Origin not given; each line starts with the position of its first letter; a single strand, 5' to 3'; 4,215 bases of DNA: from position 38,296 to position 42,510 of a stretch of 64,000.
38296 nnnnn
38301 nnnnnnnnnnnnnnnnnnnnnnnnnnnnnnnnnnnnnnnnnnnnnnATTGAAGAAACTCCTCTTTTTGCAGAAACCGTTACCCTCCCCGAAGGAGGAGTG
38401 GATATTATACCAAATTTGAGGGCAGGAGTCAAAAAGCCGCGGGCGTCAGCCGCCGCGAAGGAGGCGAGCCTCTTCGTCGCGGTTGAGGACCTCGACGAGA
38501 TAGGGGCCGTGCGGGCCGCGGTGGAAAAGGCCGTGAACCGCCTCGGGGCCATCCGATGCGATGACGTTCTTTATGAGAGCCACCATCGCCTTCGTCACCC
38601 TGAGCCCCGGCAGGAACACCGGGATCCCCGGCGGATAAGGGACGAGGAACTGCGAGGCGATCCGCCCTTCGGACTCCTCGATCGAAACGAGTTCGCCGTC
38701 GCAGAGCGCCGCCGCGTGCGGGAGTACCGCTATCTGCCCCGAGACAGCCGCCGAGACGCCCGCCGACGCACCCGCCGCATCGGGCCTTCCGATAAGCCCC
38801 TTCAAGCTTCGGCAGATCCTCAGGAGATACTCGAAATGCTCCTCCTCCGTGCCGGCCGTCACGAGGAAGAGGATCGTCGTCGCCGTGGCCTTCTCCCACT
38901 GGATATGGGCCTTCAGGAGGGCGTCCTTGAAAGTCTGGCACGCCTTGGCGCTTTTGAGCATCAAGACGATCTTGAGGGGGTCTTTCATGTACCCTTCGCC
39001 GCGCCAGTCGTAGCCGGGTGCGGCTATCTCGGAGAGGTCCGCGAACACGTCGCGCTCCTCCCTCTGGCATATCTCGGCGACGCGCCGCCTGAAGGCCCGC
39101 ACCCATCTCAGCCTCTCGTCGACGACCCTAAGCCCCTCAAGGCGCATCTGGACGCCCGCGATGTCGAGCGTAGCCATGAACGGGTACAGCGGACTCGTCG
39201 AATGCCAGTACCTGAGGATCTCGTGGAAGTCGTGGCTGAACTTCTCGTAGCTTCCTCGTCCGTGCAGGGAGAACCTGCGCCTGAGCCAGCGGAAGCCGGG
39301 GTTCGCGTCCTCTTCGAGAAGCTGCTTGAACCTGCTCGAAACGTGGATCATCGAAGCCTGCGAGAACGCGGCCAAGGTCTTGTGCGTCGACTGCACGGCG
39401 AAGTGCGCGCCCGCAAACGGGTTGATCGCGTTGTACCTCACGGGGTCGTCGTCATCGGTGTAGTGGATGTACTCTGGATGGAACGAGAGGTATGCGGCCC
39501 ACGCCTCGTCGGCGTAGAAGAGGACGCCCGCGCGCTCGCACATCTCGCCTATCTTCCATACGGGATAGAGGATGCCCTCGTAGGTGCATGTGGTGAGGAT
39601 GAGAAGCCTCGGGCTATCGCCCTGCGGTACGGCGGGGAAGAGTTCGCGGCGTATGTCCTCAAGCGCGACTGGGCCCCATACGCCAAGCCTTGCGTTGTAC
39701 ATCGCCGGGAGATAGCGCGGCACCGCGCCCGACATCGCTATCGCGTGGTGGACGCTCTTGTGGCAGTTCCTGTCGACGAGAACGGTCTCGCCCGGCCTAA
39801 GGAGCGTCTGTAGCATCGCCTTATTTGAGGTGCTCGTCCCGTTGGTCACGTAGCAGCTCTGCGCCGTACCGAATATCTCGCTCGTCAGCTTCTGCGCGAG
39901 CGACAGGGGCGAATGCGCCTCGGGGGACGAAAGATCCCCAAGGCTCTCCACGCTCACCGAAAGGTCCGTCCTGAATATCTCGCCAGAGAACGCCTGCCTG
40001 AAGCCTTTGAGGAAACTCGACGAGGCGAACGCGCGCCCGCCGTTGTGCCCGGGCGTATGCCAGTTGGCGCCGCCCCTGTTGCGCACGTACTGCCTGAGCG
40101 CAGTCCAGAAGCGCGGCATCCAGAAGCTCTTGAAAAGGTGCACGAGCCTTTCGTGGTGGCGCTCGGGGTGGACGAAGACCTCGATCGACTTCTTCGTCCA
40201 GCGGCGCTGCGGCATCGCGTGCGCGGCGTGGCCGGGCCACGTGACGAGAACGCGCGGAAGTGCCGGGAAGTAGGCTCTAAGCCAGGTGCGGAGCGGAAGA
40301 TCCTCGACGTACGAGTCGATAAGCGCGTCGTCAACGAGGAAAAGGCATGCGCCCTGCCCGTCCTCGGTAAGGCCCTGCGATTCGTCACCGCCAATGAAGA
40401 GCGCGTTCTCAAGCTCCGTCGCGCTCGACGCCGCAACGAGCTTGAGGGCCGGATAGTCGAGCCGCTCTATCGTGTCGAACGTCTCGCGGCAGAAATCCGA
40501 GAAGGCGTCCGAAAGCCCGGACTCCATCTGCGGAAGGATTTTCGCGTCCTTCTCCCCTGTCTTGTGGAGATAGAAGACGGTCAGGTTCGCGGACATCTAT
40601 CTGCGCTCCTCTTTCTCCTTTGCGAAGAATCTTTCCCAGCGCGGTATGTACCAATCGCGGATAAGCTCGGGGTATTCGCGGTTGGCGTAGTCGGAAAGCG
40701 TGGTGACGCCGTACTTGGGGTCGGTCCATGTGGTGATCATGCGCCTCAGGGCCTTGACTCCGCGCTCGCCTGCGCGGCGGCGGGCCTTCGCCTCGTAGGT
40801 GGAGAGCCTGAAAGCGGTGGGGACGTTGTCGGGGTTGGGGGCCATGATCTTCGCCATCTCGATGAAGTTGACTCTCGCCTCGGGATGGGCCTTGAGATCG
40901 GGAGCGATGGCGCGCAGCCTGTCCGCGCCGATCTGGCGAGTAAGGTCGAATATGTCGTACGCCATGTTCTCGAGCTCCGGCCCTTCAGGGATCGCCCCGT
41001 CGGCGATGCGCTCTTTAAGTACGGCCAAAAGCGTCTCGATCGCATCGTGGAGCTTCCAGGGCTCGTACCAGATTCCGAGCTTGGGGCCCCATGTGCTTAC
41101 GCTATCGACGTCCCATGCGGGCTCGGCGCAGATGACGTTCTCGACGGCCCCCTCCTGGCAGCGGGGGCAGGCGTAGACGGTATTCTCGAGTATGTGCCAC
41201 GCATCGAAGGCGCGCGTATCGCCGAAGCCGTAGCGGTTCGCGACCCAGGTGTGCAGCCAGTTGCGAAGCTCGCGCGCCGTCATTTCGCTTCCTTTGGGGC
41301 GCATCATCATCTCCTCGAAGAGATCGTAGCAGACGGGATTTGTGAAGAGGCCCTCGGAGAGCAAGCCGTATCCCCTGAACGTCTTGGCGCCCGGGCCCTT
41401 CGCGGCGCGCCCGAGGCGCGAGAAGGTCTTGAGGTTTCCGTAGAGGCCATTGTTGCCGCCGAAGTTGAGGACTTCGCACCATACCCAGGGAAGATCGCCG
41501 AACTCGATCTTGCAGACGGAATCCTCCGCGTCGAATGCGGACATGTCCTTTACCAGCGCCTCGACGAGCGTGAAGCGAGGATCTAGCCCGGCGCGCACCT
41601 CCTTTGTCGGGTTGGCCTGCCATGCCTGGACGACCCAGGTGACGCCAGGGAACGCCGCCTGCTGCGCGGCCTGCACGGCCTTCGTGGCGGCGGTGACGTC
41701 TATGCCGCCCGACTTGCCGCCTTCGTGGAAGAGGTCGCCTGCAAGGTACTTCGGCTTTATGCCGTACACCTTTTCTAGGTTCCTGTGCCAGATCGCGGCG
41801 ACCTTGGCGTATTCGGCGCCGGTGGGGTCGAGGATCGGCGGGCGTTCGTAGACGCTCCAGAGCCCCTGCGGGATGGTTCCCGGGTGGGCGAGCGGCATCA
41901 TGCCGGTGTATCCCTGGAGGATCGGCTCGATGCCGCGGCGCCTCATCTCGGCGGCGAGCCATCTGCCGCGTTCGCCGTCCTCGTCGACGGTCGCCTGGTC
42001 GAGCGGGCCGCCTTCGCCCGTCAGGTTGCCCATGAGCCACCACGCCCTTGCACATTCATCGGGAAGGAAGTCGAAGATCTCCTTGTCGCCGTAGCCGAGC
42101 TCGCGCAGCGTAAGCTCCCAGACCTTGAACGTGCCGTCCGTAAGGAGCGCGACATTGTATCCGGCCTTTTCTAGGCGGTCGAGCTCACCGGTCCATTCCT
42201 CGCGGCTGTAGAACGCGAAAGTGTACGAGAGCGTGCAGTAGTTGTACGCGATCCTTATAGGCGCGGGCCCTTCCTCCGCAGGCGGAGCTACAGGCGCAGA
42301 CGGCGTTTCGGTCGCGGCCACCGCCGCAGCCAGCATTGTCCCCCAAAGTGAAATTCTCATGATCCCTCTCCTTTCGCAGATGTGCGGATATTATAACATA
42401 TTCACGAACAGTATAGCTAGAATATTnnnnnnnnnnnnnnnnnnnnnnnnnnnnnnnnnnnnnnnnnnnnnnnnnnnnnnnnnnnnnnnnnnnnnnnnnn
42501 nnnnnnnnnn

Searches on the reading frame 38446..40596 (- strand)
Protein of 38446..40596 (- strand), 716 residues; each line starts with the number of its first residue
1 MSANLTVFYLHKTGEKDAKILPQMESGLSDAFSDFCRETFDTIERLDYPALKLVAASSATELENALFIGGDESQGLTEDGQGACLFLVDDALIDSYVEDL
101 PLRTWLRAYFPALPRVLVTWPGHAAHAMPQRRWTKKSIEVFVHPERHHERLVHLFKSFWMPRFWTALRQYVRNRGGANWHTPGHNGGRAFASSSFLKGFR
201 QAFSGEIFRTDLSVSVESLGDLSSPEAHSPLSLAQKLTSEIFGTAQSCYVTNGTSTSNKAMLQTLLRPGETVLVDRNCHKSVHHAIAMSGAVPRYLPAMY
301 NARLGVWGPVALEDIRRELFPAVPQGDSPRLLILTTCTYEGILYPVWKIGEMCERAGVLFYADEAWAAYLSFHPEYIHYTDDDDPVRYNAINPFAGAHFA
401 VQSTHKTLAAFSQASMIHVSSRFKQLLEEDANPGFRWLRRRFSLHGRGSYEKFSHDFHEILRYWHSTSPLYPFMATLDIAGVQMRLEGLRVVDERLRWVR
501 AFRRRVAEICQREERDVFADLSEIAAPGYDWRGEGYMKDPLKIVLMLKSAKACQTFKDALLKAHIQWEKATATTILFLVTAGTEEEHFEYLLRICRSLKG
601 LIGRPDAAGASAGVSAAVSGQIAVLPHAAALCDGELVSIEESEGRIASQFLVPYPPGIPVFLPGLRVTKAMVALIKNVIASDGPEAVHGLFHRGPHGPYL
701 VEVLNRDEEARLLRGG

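Call 35: search_protein_families(library=pfam, proteins=[window:38446-40596:-], max_evalue=0.0001)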
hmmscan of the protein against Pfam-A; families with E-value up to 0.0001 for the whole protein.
window:38446-40596:- (716 aa): 3 families
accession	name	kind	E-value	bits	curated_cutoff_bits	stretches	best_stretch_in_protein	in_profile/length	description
PF01276.26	OKR_DC_1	-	2.7e-71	241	27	1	162-585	2-415/417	Orn/Lys/Arg decarboxylase, major domain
PF03711.20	OKR_DC_1_C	-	1e-08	36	24.2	1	633-674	62-106/132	Orn/Lys/Arg decarboxylase, C-terminal domain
PF01212.27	Beta_elim_lyase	-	9e-06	25.6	27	1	220-363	24-168/288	Beta-eliminating lyase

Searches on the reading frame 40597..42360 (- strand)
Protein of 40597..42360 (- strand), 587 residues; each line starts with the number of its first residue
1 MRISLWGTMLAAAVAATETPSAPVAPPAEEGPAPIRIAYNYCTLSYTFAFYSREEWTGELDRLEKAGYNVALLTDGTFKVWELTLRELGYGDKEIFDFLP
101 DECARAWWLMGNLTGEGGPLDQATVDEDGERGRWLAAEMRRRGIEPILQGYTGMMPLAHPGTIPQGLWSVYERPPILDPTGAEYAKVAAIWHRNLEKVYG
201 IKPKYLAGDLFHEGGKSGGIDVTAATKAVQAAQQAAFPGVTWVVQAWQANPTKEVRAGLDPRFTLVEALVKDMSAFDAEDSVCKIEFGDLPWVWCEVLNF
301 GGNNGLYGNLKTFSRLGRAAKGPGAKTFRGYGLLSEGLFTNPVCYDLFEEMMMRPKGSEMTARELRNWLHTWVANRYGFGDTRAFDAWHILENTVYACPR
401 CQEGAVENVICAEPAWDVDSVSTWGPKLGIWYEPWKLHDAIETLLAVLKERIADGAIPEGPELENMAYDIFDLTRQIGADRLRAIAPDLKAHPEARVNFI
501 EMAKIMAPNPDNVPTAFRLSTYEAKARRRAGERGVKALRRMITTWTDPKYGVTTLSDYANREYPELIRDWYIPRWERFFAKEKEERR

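Call 35: search_protein_families(library=pfam, proteins=[window:40597-42360:-], max_evalue=0.0001)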
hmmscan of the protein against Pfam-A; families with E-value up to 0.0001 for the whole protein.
window:40597-42360:- (587 aa): 2 families
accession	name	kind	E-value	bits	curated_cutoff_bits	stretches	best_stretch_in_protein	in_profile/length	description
PF05089.18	NAGLU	-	3.7e-63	213.9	25.5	1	36-353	1-334/336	Alpha-N-acetylglucosaminidase (NAGLU) tim-barrel domain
PF12972.12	NAGLU_C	-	5.8e-30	105.3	25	1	368-583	1-218/268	Alpha-N-acetylglucosaminidase (NAGLU) C-terminal domain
